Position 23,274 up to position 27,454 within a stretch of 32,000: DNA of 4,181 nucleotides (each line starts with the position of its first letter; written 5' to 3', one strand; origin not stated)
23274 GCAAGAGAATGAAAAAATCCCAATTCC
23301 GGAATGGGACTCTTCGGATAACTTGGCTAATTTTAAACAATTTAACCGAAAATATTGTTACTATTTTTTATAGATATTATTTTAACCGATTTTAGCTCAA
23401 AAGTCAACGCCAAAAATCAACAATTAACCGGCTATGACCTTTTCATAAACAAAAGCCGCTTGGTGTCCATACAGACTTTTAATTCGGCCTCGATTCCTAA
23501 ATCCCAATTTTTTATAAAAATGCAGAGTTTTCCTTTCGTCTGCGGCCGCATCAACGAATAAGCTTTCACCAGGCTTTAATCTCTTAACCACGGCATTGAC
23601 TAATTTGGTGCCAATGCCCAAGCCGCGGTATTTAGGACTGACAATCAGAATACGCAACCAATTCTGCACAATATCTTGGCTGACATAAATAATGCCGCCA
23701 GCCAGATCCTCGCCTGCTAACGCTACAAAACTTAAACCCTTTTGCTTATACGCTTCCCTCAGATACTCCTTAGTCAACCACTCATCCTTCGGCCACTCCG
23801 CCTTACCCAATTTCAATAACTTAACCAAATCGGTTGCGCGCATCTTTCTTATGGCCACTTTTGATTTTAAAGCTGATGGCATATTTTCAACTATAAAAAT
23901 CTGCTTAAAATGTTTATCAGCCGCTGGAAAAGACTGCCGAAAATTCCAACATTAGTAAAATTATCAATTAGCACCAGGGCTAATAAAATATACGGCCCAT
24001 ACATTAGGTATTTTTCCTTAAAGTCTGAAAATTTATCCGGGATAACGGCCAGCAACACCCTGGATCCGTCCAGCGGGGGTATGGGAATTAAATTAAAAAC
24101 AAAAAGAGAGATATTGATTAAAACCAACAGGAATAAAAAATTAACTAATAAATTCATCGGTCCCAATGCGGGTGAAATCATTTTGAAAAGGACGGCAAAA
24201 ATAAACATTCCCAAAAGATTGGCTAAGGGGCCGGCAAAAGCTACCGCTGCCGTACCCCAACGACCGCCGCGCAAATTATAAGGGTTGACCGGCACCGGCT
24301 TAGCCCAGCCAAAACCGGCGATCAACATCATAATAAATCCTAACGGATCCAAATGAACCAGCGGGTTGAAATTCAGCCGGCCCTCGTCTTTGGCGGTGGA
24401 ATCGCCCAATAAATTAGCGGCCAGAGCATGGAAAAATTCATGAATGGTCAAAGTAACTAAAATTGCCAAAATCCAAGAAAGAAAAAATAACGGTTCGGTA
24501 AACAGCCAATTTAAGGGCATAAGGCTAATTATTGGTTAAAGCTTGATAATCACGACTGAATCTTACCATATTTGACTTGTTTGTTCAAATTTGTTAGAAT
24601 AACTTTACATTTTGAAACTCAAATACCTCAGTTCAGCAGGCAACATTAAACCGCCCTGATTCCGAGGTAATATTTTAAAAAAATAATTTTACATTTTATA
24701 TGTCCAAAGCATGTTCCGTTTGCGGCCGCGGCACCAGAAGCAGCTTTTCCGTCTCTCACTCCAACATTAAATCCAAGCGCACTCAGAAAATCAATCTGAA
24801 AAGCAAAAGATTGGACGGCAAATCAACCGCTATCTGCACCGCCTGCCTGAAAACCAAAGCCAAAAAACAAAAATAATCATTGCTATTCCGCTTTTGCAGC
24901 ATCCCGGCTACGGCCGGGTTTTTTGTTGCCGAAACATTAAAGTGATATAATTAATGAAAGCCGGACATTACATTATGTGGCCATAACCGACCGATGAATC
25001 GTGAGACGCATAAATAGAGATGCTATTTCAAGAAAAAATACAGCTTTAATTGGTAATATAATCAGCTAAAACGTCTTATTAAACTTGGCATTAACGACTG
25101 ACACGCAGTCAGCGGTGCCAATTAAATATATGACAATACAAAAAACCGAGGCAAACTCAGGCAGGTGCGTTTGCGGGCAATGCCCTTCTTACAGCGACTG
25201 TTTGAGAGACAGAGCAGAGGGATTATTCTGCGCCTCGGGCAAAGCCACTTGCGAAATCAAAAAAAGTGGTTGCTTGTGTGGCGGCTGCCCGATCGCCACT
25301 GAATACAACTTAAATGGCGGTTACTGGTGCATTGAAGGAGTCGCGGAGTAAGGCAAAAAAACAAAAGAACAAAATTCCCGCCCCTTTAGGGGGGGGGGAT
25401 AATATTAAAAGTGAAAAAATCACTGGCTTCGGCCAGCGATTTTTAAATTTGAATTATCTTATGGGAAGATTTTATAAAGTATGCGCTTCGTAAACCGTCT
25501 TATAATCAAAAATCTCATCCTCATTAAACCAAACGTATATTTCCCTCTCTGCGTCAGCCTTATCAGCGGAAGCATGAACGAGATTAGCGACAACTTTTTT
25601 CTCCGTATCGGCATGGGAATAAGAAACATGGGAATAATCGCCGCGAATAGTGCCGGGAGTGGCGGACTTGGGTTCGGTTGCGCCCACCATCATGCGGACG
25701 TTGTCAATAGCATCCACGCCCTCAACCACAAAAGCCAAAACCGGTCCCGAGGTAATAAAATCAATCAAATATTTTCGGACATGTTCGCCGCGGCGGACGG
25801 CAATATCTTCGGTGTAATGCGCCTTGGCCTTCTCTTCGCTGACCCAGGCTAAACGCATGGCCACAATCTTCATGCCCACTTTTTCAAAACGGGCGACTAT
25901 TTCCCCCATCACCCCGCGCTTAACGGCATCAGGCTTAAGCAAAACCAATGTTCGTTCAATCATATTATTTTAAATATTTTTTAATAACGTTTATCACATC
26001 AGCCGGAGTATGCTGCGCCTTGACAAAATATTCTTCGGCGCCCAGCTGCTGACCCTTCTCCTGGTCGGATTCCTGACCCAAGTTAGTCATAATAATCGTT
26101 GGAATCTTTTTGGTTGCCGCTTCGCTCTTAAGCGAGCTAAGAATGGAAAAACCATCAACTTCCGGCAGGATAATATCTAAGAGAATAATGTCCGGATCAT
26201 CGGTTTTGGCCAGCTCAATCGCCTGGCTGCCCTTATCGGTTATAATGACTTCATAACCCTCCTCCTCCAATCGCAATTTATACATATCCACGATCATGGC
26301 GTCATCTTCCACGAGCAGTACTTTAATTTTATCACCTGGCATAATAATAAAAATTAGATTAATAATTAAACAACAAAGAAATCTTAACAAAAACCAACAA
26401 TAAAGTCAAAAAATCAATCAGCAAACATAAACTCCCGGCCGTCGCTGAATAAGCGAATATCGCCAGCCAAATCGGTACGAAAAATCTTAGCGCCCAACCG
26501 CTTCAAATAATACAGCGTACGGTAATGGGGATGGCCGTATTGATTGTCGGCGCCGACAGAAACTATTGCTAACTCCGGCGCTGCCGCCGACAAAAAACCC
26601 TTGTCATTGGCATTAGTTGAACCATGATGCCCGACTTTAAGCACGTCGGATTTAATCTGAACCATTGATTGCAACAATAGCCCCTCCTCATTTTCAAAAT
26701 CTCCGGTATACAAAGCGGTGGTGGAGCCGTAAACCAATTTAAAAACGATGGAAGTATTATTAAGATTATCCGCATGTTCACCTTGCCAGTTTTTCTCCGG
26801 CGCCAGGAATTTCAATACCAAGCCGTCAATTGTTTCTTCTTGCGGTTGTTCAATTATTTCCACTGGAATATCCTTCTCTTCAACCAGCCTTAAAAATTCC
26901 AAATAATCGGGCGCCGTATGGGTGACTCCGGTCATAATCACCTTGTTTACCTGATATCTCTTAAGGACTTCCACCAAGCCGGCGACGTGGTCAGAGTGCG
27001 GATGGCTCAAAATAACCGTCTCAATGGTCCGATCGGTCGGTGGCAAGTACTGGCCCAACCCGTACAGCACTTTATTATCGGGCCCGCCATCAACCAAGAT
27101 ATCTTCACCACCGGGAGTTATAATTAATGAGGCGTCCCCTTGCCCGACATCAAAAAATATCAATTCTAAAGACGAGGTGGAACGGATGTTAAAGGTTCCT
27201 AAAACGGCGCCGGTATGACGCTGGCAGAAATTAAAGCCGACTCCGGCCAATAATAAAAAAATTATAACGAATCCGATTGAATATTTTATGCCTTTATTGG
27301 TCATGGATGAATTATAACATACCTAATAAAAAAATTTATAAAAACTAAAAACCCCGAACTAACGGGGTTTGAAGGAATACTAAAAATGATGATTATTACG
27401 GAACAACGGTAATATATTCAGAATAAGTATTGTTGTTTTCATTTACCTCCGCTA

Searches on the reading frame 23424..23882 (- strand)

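Call 15: search_protein_families(library=pfam, proteins=[window:23424-23882:-], max_evalue=0.001)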
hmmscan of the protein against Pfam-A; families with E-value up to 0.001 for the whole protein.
window:23424-23882:- (152 aa): 6 families
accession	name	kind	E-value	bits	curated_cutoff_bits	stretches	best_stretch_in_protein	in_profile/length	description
PF00583.31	Acetyltransf_1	-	1.8e-13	51.2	20.7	1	30-128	12-116/116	Acetyltransferase (GNAT) family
PF13508.13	Acetyltransf_7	-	2.8e-12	47.3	27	1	50-129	4-83/84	Acetyltransferase (GNAT) domain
PF13673.13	Acetyltransf_10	-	6.8e-11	42.7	23.6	1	34-133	15-112/128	Acetyltransferase (GNAT) domain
PF08445.16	FR47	-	1.5e-07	31.8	22.1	1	76-131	24-80/86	FR47-like protein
PF13302.13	Acetyltransf_3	-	0.00025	22.2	25.4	1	11-129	4-138/138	Acetyltransferase (GNAT) domain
PF13527.13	Acetyltransf_9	-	0.00059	20.3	25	0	11-129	2-125/127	Acetyltransferase (GNAT) domain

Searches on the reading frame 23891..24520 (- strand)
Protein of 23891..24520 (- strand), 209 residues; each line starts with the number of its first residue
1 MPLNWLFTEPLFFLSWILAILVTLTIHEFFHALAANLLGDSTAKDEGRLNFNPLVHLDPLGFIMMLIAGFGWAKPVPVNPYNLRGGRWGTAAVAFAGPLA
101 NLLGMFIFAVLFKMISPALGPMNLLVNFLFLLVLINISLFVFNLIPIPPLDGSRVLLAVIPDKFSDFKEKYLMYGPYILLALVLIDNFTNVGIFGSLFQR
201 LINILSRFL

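Call 15: search_protein_families(library=pfam, proteins=[window:23891-24520:-], max_evalue=0.001)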
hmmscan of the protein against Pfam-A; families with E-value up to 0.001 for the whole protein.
window:23891-24520:- (209 aa): 1 family
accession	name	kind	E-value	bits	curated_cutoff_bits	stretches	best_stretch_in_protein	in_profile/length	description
PF02163.28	Peptidase_M50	-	1.3e-13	51.2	27.2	1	125-182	159-220/221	Peptidase family M50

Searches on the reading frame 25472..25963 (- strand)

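Call 15: search_protein_families(library=pfam, proteins=[window:25472-25963:-], max_evalue=0.001)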
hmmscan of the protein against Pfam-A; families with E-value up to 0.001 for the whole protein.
window:25472-25963:- (163 aa): 1 family
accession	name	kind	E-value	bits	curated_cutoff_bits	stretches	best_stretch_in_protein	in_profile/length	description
PF00334.24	NDK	-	2.4e-42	144.5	27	1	3-151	1-135/135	Nucleoside diphosphate kinase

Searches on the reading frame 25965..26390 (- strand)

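Call 15: search_protein_families(library=pfam, proteins=[window:25965-26390:-], max_evalue=0.001)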
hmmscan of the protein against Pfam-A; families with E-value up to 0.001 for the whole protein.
window:25965-26390:- (141 aa): 1 family
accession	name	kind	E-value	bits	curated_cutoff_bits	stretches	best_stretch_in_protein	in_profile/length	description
PF00072.30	Response_reg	-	7.5e-22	78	30.2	1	24-126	1-101/111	Response regulator receiver domain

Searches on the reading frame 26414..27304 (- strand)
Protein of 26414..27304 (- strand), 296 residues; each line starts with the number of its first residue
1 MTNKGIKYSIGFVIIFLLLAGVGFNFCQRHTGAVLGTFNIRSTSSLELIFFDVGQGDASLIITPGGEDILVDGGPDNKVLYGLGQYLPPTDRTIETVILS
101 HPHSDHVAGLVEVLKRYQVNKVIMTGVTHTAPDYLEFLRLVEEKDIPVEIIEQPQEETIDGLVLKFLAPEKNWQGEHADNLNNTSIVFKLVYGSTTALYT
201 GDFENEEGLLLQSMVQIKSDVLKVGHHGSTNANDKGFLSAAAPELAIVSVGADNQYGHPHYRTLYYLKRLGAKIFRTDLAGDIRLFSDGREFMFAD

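Call 15: search_protein_families(library=pfam, proteins=[window:26414-27304:-], max_evalue=0.001)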
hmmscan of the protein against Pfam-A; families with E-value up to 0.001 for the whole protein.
window:26414-27304:- (296 aa): 4 families
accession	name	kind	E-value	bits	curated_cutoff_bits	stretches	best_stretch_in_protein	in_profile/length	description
PF00753.33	Lactamase_B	-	6e-16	59.4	22.7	1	53-250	3-194/196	Metallo-beta-lactamase superfamily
PF12706.13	Lactamase_B_2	-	8.3e-09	35.8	27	1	69-213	3-153/200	Beta-lactamase superfamily domain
PF13483.12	Lactamase_B_3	-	0.00011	22.6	24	1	56-206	6-114/160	Beta-lactamase superfamily domain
PF25281.1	MBL_MAP1B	-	0.00011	21.8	37.6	1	49-120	24-91/279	MAP1B MBL-like domain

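Call 70: search_protein_families(library=ncbifam, proteins=[window:26414-27304:-], max_evalue=0.001)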
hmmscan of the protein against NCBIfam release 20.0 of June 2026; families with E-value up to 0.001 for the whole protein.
window:26414-27304:- (296 aa): 8 families
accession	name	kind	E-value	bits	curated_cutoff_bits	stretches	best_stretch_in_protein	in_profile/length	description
TIGR00361.1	ComEC_Rec2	equivalog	1.1e-34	119.6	190.05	1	38-281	433-663/663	DNA internalization-related competence protein ComEC/Rec2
NF008580.0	PRK11539.1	equivalog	4.9e-19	68.2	969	1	46-284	503-725/758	ComEC family protein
NF049846.1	blaAHM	exception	1e-16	60.7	590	1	51-291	68-299/304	AHM family subclass B3-like metallo-beta-lactamase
NF041809.1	Avs1a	equivalog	3.5e-11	42.5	420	2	51-117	2-70/387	AVAST type 1 anti-phage system MBL fold metallo-hydrolase Avs1a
NF058524.1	6A-MBL_enzyme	equivalog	2.6e-07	30.1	220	0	50-115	1-78/346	anti-phage 6A-MBL system MBL-fold protein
NF012229.1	bla_class_B_core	domain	0.00052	20.2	100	0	56-114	14-72/139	metallo-beta-lactamase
NF038231.1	MBL_Geo_Pelo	equivalog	0.00072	19.2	360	0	58-117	35-88/250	GPMC system MBL fold metallohydrolase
NF002553.0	PRK02113.1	equivalog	0.00092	18.7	386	0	58-113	36-86/252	MBL fold metallo-hydrolase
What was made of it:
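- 26414..27304 (-): ComEC C-terminal half (TM-anchored metallo-beta-lactamase domain). TIGR00361 positions 433-663 (call 70); call 15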

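Call 76: search_protein_families(library=padloc, proteins=[window:26414-27304:-], max_evalue=0.01)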
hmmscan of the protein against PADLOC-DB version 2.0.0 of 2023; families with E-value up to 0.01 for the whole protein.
window:26414-27304:- (296 aa): 8 families
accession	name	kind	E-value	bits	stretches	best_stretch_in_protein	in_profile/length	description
PDLC03854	LmuA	-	1.1e-19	68.8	2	174-267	205-303/345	-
PDLC03805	RTasMBL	-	1.2e-16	58.8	2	50-128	5-82/322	DRT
PDLC04675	PDC-M48B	-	1.3e-12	45.6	1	45-253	4-232/291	-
PDLC02158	Avs1a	-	7.1e-09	33.4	2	181-265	253-341/392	-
PDLC04676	PDC-M48B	-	8.9e-09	32.6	1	77-125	45-92/357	-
PDLC04674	PDC-M48B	-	3.8e-05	21.1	1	49-249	4-215/270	-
PDLC04677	PDC-M48B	-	8.6e-05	20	1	53-117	10-83/339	-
PDLC04673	PDC-M48B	-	0.0001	19.8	0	176-252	152-231/296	-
